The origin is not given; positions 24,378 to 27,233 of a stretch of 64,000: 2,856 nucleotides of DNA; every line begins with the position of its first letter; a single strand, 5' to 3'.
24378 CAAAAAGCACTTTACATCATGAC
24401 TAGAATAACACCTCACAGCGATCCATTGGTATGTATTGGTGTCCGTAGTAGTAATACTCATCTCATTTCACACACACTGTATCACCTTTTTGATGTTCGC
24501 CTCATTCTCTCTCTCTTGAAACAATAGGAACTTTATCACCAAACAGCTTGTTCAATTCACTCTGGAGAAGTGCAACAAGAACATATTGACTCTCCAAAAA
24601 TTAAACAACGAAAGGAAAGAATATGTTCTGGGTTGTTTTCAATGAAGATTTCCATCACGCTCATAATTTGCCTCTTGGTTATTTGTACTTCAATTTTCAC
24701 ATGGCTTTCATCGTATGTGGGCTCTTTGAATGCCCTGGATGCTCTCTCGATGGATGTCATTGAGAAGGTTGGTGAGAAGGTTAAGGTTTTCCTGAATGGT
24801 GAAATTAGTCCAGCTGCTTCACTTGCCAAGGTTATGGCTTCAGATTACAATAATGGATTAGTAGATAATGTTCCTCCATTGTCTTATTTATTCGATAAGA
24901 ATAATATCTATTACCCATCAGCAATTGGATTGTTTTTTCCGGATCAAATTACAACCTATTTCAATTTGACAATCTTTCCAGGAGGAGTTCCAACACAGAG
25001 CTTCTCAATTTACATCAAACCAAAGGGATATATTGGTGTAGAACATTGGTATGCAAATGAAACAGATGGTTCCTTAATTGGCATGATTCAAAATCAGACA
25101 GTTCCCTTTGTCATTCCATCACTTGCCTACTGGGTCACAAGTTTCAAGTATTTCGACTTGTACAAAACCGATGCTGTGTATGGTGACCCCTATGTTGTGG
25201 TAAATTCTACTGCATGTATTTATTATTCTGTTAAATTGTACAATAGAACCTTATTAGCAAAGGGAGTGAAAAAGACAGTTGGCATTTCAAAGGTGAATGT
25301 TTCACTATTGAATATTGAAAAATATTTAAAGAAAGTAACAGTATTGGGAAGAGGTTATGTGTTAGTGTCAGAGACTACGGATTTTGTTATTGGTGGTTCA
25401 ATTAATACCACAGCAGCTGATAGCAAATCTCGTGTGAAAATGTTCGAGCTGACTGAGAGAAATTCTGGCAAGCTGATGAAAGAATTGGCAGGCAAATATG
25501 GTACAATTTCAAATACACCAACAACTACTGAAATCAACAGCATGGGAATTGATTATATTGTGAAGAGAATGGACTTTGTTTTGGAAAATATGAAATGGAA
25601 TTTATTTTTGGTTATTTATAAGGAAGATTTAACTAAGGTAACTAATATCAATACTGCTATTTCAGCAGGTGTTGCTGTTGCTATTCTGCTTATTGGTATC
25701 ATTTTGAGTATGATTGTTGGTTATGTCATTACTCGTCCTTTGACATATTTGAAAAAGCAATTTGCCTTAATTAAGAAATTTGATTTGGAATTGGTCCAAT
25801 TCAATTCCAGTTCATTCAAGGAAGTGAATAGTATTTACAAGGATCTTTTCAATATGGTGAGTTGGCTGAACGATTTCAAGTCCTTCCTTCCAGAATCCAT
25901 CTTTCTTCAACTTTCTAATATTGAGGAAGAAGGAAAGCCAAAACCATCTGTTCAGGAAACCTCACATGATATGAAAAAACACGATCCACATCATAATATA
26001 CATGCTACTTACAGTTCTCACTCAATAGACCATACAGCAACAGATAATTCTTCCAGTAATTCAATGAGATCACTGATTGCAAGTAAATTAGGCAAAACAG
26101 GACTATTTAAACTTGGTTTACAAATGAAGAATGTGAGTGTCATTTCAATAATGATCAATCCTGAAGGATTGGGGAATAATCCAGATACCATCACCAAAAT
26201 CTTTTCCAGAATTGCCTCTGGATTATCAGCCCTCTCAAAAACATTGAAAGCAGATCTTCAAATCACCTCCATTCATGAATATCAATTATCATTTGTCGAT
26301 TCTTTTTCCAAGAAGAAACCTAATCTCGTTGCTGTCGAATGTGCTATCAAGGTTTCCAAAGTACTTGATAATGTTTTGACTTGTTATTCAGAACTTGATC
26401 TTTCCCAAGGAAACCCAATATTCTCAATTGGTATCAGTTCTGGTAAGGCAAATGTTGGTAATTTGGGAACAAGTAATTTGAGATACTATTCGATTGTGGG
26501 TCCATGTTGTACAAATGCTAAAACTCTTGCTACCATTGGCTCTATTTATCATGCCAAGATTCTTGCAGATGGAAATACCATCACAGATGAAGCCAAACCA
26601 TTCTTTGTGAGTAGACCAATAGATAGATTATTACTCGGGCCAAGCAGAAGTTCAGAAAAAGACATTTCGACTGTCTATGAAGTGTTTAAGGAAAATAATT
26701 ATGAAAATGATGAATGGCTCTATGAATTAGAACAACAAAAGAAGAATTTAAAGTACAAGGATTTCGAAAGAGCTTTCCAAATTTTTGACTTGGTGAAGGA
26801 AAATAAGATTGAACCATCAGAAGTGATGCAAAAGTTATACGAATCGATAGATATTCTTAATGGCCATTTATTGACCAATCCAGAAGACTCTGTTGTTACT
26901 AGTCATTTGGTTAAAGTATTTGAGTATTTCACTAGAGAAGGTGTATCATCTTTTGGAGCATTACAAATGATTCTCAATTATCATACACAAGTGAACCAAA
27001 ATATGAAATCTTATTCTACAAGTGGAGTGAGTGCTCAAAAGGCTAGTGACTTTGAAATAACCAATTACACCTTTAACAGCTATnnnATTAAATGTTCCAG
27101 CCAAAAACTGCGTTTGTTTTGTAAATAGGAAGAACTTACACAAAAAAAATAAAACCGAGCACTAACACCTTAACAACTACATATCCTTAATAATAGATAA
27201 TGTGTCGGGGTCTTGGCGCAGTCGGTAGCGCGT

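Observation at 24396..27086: ACG-like single-TM receptor whose cyclase-homology domain has lost its catalytic residues (pseudo-cyclase).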

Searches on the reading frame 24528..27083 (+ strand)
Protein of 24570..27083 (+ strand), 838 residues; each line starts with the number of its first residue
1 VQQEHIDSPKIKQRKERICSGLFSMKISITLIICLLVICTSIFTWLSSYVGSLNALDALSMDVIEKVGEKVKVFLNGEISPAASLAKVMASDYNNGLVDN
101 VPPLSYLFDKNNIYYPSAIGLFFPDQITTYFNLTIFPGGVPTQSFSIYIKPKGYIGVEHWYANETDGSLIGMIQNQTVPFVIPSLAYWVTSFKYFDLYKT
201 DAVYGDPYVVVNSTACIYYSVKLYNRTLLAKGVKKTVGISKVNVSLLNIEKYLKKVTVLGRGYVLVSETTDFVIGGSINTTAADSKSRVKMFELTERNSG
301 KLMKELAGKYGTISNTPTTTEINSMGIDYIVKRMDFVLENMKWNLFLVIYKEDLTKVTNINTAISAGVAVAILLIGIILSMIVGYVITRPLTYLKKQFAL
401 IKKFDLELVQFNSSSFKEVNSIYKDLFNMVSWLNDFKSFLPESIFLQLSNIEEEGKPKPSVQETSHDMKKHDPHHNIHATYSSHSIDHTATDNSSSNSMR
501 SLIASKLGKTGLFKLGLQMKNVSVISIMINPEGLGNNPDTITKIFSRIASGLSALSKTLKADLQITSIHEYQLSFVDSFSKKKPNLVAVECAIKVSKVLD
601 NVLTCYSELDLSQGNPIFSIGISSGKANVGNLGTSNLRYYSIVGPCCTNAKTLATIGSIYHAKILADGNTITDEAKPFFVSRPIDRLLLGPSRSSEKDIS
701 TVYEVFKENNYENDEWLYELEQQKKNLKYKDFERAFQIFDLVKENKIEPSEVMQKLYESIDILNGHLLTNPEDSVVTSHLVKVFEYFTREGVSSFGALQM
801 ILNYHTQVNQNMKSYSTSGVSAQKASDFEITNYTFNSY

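Call 4: search_protein_families(library=pfam, proteins=[window:24570-27083:+], max_evalue=1)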
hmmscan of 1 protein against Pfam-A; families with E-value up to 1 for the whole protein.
window:24570-27083:+ (838 aa): 2 families
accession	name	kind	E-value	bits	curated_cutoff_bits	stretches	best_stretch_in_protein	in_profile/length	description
PF13812.12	PPR_3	-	0.043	14.3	25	1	730-750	29-49/63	Pentatricopeptide repeat domain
PF12292.13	DUF3624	-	0.18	12.7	27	1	335-380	25-69/76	Protein of unknown function (DUF3624)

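Call 29: search_protein_representatives(alignment_id=A3)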
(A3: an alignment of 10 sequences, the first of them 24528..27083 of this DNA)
Query: 10 sequences, 850 profile positions. Proteins with E-value up to 0.001 (for the whole library): 4427; up to 1e-10: 989; up to 1e-30: 91. The best 150 are listed.
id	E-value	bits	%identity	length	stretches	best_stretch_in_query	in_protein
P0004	0.0e+00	1360.4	-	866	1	5-848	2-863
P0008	0.0e+00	1124.4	-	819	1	6-845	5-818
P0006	1.4e-288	976.2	-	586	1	3-562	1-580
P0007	1.2e-248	844.0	-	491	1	247-732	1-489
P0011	6.0e-247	838.4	-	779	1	55-844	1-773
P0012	2.9e-233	793.2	-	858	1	45-832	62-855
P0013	4.2e-218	743.0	-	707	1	76-736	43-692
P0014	1.3e-214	731.4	-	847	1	46-827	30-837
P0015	4.2e-207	706.6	-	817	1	6-830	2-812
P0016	2.7e-199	680.7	-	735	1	34-732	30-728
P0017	3.4e-188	644.0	-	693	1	120-836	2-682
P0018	2.8e-186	637.7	-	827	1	24-839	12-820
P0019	1.3e-181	622.2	-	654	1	208-834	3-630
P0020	2.0e-175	601.8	-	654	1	73-732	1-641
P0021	2.2e-169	581.8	-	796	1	42-826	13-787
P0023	3.4e-166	571.3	-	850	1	7-830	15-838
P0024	4.2e-166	571.0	-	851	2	5-739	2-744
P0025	9.5e-161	553.3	-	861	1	31-830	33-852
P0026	4.8e-154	531.1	-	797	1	46-832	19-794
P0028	9.2e-145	500.4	-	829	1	5-829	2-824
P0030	9.7e-143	493.7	-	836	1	4-824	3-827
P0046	1.7e-107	377.1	-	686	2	9-496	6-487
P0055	3.2e-85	303.4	-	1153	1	35-806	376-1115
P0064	9.9e-64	232.3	-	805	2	20-477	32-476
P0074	7.4e-38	146.7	-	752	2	41-481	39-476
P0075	1.9e-37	145.3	-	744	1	341-763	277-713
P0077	1.2e-35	139.4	-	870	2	358-762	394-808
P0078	1.4e-35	139.2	-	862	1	372-764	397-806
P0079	1.8e-35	138.8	-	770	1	333-758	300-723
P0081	2.1e-35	138.6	-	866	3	386-762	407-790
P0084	1.0e-34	136.3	-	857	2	372-775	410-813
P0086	2.9e-33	131.5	-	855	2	373-767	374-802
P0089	2.8e-32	128.2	-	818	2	365-758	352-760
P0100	2.9e-30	121.6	-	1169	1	395-765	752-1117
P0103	6.7e-30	120.4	-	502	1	398-785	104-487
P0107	5.9e-29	117.2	-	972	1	353-785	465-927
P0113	4.7e-28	114.2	-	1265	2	357-765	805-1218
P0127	1.1e-26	109.7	-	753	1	53-763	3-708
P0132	5.8e-26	107.3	-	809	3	263-477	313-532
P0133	9.4e-26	106.6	-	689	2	545-791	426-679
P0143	2.9e-24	101.7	-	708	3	611-726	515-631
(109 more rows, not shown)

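Call 43: search_protein_families(library=pfam, proteins=[P0074, P0132, P0143, P0133, P0064, P0046, P0079, P0127, P0103], max_evalue=0.01)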
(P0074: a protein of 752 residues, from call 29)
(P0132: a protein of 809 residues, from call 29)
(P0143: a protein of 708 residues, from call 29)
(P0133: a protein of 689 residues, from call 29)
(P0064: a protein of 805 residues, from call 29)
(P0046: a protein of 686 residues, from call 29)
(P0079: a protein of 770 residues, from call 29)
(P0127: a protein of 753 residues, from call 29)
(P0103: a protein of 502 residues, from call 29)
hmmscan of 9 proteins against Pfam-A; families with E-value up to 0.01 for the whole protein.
P0074 (752 aa): 2 families
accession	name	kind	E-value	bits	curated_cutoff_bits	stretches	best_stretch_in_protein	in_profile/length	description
PF00211.25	Guanylate_cyc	-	1e-24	87.6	21.9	1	491-672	7-181/183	Adenylate and Guanylate cyclase catalytic domain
PF02743.24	dCache_1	-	5.9e-07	29.7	45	1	179-372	77-239/240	Cache domain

P0132 (809 aa): 3 families
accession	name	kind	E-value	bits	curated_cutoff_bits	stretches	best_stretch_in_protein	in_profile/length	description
PF00211.25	Guanylate_cyc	-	4.9e-15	56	21.9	1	549-724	8-176/183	Adenylate and Guanylate cyclase catalytic domain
PF02743.24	dCache_1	-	3.5e-09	37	45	1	278-431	100-240/240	Cache domain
PF22673.2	MCP-like_PDC_1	-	3.2e-05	24.7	27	1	271-331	54-112/113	Methyl-accepting chemotaxis protein-like, first PDC sensor domain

P0143 (708 aa): 5 families
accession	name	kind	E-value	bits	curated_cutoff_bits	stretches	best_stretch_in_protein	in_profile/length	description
PF00211.25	Guanylate_cyc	-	2e-28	99.7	21.9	1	446-628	6-181/183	Adenylate and Guanylate cyclase catalytic domain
PF02743.24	dCache_1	-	5.7e-21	75.6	45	1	161-321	76-231/240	Cache domain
PF22673.2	MCP-like_PDC_1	-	3.4e-10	40.8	27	1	164-236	41-112/113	Methyl-accepting chemotaxis protein-like, first PDC sensor domain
PF17201.10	Cache_3-Cache_2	-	6.5e-06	26.1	27.7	1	207-345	159-295/299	Cache 3/Cache 2 fusion domain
PF00672.30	HAMP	-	5.5e-05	23.9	25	1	368-418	2-51/53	HAMP domain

P0133 (689 aa): 4 families
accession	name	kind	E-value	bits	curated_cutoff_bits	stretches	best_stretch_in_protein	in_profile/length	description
PF00211.25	Guanylate_cyc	-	4.1e-22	79.1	21.9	1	426-608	5-180/183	Adenylate and Guanylate cyclase catalytic domain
PF02743.24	dCache_1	-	5.7e-22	78.9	45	1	67-296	41-225/240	Cache domain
PF22673.2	MCP-like_PDC_1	-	5.4e-12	46.6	27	1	153-218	49-112/113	Methyl-accepting chemotaxis protein-like, first PDC sensor domain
PF13174.12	TPR_6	-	0.0087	17.1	26.3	0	627-655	4-32/33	Tetratricopeptide repeat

P0064 (805 aa): 2 families
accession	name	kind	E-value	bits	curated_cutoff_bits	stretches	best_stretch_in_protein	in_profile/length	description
PF22673.2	MCP-like_PDC_1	-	0.00023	22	27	1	212-272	37-95/113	Methyl-accepting chemotaxis protein-like, first PDC sensor domain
PF05837.17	CENP-H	-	0.0092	16.3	29.9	0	729-788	57-114/202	Centromere protein H (CENP-H)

P0046 (686 aa): 1 family
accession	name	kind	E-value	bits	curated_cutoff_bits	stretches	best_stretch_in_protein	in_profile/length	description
PF03917.23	GSH_synth_ATP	-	0.0097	15.2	25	0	554-613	48-104/363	Eukaryotic glutathione synthase, ATP binding domain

P0079 (770 aa): 1 family
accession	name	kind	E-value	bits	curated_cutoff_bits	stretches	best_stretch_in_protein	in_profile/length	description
PF02743.24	dCache_1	-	1.6e-07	31.5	45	1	175-347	93-239/240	Cache domain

P0127 (753 aa): 2 families
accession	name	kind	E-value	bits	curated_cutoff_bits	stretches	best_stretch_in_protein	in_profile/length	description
PF02743.24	dCache_1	-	4.7e-12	46.4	45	1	158-284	92-212/240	Cache domain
PF22673.2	MCP-like_PDC_1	-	8.2e-05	23.4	27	1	101-222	7-112/113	Methyl-accepting chemotaxis protein-like, first PDC sensor domain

P0103 (502 aa): 1 family
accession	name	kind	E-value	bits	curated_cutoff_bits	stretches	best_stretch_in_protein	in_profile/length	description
PF00211.25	Guanylate_cyc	-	1.8e-08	34.7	21.9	1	298-406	55-164/183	Adenylate and Guanylate cyclase catalytic domain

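Call 44: list_cluster_members(proteins=[P0011, P0012, P0014, P0023, P0030, P0055, P0074, P0075, P0089, P0133])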
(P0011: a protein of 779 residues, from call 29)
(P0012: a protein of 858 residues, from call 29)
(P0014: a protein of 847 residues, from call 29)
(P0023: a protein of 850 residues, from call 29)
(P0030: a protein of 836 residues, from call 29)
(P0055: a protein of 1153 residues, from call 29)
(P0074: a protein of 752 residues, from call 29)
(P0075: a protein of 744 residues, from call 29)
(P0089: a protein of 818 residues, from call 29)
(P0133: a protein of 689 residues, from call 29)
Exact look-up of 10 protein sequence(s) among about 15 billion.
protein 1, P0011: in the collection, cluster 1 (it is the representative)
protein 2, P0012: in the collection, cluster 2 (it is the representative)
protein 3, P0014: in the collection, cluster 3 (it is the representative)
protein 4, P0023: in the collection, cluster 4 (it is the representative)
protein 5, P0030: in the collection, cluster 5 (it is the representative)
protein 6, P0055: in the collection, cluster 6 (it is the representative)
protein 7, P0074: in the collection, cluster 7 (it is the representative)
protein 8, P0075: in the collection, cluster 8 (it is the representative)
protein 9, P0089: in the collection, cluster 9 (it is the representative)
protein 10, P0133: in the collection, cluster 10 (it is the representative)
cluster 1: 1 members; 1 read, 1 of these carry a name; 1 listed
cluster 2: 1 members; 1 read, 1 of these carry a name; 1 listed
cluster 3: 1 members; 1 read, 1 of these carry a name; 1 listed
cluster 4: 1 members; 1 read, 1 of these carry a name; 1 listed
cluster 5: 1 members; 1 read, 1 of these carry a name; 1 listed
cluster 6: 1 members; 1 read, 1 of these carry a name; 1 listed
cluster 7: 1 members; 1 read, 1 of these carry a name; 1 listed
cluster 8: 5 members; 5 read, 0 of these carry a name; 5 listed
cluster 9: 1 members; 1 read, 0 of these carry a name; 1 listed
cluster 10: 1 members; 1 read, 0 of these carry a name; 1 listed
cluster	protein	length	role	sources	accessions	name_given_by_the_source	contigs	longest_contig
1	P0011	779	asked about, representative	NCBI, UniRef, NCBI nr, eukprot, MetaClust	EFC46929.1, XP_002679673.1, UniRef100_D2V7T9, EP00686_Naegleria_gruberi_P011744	predicted protein [Naegleria gruberi] | Predicted protein n=1 Tax=Naegleria gruberi TaxID=5762 RepID=D2V7T9_NAEGR | uncharacterized protein NAEGRDRAFT_64921 [Naegleria gruberi]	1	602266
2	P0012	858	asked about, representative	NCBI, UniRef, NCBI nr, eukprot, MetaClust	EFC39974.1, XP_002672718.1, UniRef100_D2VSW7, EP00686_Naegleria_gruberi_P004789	predicted protein [Naegleria gruberi] | Predicted protein n=1 Tax=Naegleria gruberi TaxID=5762 RepID=D2VSW7_NAEGR | uncharacterized protein NAEGRDRAFT_72087 [Naegleria gruberi]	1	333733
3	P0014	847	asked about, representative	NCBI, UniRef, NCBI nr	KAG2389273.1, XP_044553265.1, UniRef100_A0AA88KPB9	hypothetical protein C9374_013833 [Naegleria lovaniensis] | Guanylate cyclase domain-containing protein n=1 Tax=Naegleria lovaniensis TaxID=51637 ... | uncharacterized protein C9374_013833 [Naegleria lovaniensis]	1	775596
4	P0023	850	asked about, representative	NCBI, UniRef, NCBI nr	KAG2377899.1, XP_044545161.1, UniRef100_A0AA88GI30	hypothetical protein C9374_008984 [Naegleria lovaniensis] | Guanylate cyclase domain-containing protein n=1 Tax=Naegleria lovaniensis TaxID=51637 ... | uncharacterized protein C9374_008984 [Naegleria lovaniensis]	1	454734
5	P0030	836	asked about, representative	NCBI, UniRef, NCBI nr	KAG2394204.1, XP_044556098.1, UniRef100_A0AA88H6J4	hypothetical protein C9374_003968 [Naegleria lovaniensis] | Guanylate cyclase domain-containing protein n=1 Tax=Naegleria lovaniensis TaxID=51637 ... | uncharacterized protein C9374_003968 [Naegleria lovaniensis]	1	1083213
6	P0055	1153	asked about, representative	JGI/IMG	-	ankyrin repeat protein/class 3 adenylate cyclase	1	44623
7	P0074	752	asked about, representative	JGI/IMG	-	class 3 adenylate cyclase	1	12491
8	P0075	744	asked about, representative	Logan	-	-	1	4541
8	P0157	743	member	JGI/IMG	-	-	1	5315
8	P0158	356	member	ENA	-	-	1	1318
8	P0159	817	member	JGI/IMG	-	-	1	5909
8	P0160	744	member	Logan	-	-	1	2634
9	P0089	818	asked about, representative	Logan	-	-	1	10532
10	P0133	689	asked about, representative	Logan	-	-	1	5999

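Call 64: find_encoding_contigs(protein=P0074, flank=6000, max_places=2)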
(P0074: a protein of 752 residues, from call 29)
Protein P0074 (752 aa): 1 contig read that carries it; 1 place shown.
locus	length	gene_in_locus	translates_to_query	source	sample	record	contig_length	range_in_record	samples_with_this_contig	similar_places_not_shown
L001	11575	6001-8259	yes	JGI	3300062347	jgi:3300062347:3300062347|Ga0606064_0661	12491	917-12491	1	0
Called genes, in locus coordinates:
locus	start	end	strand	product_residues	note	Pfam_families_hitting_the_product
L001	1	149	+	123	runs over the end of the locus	PF00005:ABC_tran (faint)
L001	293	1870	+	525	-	PF00005:ABC_tran, PF19055:ABC2_membrane_7, PF01061:ABC2_membrane, PF12698:ABC2_membrane_3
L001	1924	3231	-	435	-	PF25390:WD40_RLD, PF13540:RCC1_2 (weak), PF00415:RCC1 (weak)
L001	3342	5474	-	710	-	PF00512:HisKA, PF02518:HATPase_c, PF00072:Response_reg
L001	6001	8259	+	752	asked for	PF02743:dCache_1 (weak), PF00211:Guanylate_cyc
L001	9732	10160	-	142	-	-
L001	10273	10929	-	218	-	-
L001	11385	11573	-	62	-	?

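Call 68: list_cluster_members(proteins=[P0013, P0015, P0016, P0017, P0018, P0021, P0024, P0025, P0026, P0028])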
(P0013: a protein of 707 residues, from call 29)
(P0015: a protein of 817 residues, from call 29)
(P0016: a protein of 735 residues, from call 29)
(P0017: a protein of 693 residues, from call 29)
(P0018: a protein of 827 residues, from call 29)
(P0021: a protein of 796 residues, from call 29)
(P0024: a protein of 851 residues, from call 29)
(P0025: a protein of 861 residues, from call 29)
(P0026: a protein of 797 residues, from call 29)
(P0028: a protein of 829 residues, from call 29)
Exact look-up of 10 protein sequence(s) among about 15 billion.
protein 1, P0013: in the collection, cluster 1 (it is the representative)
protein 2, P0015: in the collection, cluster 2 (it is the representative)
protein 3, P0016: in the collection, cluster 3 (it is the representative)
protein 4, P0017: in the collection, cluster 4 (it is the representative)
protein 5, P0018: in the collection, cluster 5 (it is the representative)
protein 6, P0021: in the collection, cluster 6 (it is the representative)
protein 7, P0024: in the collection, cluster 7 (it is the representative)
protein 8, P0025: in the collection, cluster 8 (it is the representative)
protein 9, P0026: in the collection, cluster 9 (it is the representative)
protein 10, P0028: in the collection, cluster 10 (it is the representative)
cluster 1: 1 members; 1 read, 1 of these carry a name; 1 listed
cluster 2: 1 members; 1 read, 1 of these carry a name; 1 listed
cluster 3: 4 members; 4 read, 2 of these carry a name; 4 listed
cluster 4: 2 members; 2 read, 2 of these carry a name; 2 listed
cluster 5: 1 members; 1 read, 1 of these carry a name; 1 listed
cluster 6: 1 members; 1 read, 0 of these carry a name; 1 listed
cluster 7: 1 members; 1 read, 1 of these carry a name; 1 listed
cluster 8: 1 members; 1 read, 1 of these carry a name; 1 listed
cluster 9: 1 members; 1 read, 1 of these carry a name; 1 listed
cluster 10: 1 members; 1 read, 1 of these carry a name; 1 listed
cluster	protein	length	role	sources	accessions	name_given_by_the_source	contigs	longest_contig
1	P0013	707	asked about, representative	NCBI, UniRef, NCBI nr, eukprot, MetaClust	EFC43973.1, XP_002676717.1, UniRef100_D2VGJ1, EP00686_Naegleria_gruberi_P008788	predicted protein [Naegleria gruberi] | Predicted protein n=1 Tax=Naegleria gruberi TaxID=5762 RepID=D2VGJ1_NAEGR | uncharacterized protein NAEGRDRAFT_49356 [Naegleria gruberi]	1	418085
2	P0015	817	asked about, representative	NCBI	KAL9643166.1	hypothetical protein ABK040_001654 [Willaertia magna]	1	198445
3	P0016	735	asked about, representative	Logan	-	-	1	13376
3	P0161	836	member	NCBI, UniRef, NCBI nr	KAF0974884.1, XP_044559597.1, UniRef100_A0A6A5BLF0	hypothetical protein FDP41_006358 [Naegleria fowleri] | Guanylate cyclase domain-containing protein n=1 Tax=Naegleria fowleri TaxID=5763 ... | uncharacterized protein FDP41_006358 [Naegleria fowleri]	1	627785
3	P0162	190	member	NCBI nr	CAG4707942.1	unnamed protein product [Naegleria fowleri]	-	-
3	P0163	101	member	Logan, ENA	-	-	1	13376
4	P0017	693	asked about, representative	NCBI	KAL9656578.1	hypothetical protein ABK040_012161 [Willaertia magna]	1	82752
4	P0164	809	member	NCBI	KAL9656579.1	hypothetical protein ABK040_012161 [Willaertia magna]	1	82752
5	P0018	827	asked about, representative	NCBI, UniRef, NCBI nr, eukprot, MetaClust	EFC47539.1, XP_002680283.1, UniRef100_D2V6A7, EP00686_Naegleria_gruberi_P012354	predicted protein [Naegleria gruberi] | Predicted protein n=1 Tax=Naegleria gruberi TaxID=5762 RepID=D2V6A7_NAEGR | uncharacterized protein NAEGRDRAFT_64367 [Naegleria gruberi]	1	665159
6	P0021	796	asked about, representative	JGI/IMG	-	-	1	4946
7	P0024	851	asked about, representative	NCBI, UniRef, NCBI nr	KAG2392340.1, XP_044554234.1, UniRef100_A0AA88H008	hypothetical protein C9374_012592 [Naegleria lovaniensis] | Guanylate cyclase domain-containing protein n=1 Tax=Naegleria lovaniensis TaxID=51637 ... | uncharacterized protein C9374_012592 [Naegleria lovaniensis]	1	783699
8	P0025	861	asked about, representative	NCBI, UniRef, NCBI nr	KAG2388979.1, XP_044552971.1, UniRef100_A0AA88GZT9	hypothetical protein C9374_014379 [Naegleria lovaniensis] | Guanylate cyclase domain-containing protein n=1 Tax=Naegleria lovaniensis TaxID=51637 ... | uncharacterized protein C9374_014379 [Naegleria lovaniensis]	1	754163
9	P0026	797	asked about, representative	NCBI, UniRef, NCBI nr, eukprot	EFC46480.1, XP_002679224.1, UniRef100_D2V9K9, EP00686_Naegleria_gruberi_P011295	predicted protein [Naegleria gruberi] | Predicted protein n=1 Tax=Naegleria gruberi TaxID=5762 RepID=D2V9K9_NAEGR | uncharacterized protein NAEGRDRAFT_65477 [Naegleria gruberi]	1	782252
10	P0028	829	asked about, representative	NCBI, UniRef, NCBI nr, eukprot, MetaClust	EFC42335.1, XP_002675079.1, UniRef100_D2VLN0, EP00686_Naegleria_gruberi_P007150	predicted protein [Naegleria gruberi] | Predicted protein n=1 Tax=Naegleria gruberi TaxID=5762 RepID=D2VLN0_NAEGR | uncharacterized protein NAEGRDRAFT_50581 [Naegleria gruberi]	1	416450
